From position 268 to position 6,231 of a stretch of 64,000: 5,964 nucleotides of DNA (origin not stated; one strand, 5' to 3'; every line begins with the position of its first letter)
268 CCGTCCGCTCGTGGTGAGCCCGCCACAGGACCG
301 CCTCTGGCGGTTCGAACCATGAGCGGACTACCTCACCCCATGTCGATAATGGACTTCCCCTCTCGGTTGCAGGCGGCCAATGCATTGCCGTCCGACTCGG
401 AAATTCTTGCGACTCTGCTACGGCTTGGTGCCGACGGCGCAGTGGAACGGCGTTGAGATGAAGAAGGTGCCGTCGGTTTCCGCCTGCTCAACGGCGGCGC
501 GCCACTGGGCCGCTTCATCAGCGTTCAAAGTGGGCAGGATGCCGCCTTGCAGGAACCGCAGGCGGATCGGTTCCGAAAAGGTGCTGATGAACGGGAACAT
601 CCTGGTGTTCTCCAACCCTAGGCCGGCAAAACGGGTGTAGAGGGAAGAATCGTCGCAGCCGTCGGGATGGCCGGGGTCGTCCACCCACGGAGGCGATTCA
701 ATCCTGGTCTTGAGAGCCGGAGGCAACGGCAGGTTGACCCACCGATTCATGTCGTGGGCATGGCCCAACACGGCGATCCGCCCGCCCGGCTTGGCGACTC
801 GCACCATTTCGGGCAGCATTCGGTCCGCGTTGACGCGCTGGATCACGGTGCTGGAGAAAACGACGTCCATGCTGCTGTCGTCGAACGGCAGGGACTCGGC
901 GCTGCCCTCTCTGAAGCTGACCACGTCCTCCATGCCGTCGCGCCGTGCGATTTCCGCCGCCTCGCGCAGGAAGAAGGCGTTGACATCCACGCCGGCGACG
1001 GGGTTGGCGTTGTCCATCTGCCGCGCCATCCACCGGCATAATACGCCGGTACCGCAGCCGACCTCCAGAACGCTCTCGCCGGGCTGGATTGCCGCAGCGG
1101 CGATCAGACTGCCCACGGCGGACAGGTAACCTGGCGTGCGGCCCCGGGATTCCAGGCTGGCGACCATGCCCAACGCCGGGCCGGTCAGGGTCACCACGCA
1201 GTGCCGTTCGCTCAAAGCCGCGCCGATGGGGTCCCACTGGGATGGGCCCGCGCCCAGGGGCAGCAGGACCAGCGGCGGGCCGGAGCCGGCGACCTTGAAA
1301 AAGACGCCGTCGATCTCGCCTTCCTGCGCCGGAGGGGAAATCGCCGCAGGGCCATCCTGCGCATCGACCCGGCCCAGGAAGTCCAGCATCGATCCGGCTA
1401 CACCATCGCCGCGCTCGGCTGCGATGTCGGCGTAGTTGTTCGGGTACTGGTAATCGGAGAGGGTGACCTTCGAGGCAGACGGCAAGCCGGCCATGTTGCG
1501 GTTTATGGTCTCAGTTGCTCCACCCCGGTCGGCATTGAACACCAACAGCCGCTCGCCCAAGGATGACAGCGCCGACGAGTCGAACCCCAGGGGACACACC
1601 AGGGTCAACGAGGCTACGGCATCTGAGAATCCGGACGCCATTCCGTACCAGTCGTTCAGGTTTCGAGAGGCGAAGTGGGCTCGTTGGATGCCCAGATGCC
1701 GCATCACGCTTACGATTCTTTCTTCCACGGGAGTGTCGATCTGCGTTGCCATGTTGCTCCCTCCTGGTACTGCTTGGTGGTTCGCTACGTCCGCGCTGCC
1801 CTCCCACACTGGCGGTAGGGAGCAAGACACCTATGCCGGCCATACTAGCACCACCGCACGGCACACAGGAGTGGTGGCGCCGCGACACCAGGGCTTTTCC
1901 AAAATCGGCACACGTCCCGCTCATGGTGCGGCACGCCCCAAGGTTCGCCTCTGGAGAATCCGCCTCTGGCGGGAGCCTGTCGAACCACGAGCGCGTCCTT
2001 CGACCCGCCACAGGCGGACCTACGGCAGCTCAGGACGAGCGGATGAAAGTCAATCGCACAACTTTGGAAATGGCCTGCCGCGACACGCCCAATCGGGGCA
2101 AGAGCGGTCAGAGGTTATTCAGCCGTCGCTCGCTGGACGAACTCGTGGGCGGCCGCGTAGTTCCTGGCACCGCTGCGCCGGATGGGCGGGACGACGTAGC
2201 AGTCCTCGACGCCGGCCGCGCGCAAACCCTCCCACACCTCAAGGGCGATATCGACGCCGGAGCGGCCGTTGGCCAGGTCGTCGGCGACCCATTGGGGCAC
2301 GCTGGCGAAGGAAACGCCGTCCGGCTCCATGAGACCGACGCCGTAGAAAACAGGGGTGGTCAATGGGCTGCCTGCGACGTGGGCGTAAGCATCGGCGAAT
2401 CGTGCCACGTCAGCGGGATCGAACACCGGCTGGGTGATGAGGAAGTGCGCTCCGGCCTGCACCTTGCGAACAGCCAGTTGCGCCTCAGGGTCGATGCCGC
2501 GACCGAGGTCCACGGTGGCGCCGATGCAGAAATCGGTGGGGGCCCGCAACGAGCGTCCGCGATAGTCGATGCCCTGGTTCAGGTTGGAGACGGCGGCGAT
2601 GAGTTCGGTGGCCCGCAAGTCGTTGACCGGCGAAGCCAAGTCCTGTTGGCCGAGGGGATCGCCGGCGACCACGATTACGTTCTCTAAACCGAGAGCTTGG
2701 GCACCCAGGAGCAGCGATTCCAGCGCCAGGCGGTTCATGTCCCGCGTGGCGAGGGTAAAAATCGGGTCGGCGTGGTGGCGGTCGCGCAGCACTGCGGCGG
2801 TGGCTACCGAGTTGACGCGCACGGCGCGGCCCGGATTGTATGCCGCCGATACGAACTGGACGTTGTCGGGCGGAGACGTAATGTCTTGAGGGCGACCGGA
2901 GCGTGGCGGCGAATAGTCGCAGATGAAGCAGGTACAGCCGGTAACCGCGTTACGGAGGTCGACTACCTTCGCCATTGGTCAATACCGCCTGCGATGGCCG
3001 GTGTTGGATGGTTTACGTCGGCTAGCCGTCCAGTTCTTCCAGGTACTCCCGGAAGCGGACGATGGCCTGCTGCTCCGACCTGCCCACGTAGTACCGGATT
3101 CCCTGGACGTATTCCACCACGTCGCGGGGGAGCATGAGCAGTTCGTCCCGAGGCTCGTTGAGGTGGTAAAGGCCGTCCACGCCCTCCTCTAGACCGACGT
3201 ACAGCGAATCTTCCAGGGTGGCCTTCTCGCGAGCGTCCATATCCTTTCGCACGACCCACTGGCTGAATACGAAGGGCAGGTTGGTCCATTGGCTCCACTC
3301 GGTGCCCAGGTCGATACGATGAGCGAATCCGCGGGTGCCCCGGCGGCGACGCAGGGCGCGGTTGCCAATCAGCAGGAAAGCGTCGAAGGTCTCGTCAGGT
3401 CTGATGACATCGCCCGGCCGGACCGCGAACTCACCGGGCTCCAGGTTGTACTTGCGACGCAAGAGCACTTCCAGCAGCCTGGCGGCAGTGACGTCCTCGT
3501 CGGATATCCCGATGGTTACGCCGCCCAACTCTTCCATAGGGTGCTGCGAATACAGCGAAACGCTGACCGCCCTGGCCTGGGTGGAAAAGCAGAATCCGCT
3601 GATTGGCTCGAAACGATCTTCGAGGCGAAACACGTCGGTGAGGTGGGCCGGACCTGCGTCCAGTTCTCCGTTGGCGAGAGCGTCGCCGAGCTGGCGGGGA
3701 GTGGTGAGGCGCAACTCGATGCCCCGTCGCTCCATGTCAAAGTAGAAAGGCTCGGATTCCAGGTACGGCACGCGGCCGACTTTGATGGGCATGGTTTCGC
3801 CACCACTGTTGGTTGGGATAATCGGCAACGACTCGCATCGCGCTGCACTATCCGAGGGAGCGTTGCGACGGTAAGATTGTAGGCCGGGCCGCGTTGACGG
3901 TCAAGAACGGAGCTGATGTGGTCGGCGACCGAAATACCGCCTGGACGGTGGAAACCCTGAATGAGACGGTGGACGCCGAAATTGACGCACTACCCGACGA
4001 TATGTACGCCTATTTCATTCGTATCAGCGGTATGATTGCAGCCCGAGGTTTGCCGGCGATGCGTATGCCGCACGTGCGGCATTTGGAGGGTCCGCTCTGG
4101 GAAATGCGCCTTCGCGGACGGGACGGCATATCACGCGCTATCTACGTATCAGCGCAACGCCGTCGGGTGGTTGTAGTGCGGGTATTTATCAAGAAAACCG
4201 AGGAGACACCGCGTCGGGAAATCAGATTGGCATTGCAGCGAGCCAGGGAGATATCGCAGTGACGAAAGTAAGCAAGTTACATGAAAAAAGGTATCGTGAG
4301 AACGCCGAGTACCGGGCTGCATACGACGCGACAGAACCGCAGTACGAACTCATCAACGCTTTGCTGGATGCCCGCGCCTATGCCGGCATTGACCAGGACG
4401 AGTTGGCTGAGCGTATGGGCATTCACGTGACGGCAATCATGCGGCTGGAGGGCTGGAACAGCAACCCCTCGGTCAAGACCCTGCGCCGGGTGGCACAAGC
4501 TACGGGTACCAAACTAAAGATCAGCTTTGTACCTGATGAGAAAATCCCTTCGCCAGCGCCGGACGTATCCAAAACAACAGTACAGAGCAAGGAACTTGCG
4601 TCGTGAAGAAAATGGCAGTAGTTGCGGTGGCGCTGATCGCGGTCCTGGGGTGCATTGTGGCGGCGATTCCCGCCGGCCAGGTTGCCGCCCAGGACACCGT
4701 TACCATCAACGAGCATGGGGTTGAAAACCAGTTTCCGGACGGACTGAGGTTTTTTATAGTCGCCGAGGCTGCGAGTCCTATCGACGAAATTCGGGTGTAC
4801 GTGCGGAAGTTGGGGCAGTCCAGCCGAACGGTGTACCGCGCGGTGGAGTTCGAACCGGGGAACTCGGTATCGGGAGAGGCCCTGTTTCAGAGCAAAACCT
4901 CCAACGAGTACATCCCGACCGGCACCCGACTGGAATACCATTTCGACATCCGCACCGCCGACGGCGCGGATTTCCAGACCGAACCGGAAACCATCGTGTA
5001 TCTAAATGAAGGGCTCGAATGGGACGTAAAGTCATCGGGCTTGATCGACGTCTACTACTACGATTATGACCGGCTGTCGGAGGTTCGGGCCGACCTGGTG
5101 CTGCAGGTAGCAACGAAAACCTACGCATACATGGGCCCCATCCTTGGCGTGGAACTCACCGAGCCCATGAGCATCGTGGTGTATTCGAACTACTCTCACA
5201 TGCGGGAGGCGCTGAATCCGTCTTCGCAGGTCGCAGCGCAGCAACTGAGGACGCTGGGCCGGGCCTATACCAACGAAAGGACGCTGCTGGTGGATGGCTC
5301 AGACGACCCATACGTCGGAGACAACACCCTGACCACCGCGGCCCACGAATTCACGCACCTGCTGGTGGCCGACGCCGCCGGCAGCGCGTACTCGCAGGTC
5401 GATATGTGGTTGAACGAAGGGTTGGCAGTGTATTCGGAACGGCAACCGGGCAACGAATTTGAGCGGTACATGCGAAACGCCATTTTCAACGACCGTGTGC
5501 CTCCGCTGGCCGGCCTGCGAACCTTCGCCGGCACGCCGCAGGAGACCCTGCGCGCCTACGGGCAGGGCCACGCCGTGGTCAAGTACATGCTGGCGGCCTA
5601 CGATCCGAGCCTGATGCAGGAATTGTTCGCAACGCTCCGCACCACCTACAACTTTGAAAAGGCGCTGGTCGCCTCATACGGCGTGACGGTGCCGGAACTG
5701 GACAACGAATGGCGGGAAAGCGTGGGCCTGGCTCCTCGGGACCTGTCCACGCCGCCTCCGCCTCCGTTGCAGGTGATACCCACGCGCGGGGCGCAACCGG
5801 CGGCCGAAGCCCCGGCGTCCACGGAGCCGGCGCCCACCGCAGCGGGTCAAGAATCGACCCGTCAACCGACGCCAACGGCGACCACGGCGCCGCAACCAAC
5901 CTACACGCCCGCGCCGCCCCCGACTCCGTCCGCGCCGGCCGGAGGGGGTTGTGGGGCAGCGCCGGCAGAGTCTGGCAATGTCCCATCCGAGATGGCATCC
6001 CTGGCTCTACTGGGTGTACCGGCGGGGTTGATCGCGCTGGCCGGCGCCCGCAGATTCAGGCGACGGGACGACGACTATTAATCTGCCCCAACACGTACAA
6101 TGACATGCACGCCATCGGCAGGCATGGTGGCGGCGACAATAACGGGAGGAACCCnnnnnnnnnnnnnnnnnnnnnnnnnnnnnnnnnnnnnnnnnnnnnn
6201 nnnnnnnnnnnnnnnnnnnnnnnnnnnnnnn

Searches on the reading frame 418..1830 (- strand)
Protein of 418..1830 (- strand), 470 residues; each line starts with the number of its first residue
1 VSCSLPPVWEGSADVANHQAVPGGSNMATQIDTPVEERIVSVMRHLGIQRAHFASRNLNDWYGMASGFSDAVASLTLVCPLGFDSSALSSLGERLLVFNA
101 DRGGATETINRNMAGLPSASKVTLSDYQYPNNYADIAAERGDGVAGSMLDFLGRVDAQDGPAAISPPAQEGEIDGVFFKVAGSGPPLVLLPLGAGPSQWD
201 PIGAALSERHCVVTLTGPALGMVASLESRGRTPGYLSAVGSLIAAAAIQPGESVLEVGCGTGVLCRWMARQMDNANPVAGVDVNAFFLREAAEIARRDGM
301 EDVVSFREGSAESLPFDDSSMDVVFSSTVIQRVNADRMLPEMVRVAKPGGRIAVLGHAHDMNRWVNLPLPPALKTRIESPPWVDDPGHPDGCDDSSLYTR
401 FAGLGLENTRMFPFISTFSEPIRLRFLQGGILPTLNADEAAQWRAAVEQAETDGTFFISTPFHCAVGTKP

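Call 67: search_protein_families(library=pfam, proteins=[window:418-1830:-], max_evalue=0.0001)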
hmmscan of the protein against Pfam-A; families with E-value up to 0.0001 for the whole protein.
window:418-1830:- (470 aa): 10 families
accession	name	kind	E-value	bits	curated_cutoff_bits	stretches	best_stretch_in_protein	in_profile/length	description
PF08241.18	Methyltransf_11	-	2.9e-20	73.1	21.2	1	255-353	1-94/95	Methyltransferase domain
PF13649.12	Methyltransf_25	-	8.7e-20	71.7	27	1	254-350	1-97/97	Methyltransferase domain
PF13847.12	Methyltransf_31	-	2e-19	70.2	27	1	249-357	2-112/145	Methyltransferase domain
PF01209.24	Ubie_methyltran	-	7.2e-16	58.7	20.1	1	246-360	43-157/233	ubiE/COQ5 methyltransferase family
PF08242.18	Methyltransf_12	-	3.9e-11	44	30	1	255-352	1-98/98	Methyltransferase domain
PF13489.12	Methyltransf_23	-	4.7e-07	30.1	27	1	244-408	14-161/164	Methyltransferase domain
PF06325.19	PrmA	-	1.8e-06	28.1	22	1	247-356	158-260/296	Ribosomal protein L11 methyltransferase (PrmA)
PF05175.20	MTS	-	1.4e-05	25.2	23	1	251-327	32-105/170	Methyltransferase small domain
PF07021.18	MetW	-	5e-05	23.5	21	0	245-347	8-103/193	Methionine biosynthesis protein MetW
PF01135.25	PCMT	-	8.8e-05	22.8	20.3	0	246-309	69-131/210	Protein-L-isoaspartate(D-aspartate) O-methyltransferase (PCMT)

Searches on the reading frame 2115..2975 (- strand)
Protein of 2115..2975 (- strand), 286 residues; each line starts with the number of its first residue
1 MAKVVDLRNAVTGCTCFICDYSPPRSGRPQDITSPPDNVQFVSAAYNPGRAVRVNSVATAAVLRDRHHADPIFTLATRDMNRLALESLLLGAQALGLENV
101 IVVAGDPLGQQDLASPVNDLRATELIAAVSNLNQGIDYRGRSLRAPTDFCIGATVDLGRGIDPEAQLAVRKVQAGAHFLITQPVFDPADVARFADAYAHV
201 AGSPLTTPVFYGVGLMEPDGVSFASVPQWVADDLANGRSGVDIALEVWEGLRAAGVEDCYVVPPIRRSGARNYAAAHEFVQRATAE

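Call 67: search_protein_families(library=pfam, proteins=[window:2115-2975:-], max_evalue=0.0001)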
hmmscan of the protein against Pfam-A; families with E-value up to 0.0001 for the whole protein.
window:2115-2975:- (286 aa): 1 family
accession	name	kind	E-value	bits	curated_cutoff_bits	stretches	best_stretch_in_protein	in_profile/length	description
PF02219.23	MTHFR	-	8e-15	55.4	24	1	39-233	41-234/287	Methylenetetrahydrofolate reductase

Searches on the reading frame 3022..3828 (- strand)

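Call 67: search_protein_families(library=pfam, proteins=[window:3022-3828:-], max_evalue=0.0001)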
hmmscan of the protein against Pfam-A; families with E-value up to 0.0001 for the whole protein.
window:3022-3828:- (268 aa): 1 family
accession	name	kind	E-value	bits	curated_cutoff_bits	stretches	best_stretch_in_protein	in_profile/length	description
PF02621.19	VitK2_biosynth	-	2.3e-40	139.1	26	1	15-265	1-252/252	Menaquinone biosynthesis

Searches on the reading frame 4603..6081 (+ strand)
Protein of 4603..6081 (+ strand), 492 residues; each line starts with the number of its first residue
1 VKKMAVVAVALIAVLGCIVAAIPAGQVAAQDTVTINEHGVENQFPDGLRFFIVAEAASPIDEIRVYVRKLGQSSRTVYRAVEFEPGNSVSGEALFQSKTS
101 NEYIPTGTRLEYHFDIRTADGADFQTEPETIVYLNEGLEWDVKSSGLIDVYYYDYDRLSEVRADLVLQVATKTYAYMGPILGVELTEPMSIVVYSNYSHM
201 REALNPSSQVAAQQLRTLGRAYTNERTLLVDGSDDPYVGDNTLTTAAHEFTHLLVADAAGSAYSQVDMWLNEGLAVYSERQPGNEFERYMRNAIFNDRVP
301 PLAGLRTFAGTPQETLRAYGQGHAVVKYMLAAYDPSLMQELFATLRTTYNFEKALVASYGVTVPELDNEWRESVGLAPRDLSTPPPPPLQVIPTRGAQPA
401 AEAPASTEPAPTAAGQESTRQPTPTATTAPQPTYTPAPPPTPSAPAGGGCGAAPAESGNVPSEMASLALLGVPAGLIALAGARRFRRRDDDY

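Call 67: search_protein_families(library=pfam, proteins=[window:4603-6081:+], max_evalue=0.0001)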
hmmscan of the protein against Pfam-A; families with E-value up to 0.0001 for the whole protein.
window:4603-6081:+ (492 aa): 1 family
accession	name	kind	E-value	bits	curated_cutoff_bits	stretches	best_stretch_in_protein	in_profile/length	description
PF13485.12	Peptidase_MA_2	-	1.2e-23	84.4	32.4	1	178-374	10-199/201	Peptidase MA superfamily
